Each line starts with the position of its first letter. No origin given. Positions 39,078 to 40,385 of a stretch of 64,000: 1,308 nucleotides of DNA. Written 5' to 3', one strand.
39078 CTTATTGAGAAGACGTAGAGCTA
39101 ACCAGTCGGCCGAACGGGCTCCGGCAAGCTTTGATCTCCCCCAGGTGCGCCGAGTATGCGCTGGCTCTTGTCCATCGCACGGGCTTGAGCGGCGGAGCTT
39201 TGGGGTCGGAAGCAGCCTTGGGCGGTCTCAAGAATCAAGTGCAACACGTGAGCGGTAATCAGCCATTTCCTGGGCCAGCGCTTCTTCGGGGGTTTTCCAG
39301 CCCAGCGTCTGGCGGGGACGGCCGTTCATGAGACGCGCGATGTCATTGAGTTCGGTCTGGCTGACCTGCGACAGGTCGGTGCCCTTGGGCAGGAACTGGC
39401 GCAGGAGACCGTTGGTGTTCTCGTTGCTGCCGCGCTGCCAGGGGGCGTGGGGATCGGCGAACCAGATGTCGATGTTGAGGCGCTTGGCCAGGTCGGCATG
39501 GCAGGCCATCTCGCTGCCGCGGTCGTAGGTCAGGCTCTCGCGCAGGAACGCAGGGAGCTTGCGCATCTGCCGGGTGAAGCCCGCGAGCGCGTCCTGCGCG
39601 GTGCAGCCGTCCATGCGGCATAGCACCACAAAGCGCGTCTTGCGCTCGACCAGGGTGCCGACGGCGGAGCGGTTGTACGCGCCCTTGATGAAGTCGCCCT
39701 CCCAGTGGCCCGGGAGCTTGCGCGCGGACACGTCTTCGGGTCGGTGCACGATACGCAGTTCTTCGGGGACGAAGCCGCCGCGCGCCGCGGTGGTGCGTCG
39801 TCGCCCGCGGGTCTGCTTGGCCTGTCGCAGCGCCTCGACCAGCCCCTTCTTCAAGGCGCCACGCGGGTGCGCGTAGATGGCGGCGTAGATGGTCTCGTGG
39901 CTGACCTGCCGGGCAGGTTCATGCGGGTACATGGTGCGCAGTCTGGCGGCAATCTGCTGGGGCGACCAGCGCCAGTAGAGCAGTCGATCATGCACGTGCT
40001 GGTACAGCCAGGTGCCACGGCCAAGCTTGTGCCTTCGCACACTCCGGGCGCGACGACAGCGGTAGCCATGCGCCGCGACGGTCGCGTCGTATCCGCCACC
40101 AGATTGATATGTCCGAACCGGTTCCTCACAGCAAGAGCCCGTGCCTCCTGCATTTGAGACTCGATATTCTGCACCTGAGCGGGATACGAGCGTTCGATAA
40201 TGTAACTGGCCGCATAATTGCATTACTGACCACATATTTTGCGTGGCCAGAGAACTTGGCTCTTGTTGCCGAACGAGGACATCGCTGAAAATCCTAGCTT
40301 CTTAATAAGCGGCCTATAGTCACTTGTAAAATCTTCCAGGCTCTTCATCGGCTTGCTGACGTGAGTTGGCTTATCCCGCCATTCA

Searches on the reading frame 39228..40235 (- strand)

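Call 62: search_protein_families(library=pfam, proteins=[window:39228-40235:-], max_evalue=0.001)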
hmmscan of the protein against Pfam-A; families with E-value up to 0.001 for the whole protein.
window:39228-40235:- (335 aa): 1 family
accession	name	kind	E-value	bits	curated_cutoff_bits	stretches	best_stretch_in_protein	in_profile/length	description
PF00665.32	rve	-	1.8e-08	35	32.6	1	175-265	5-102/102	Integrase core domain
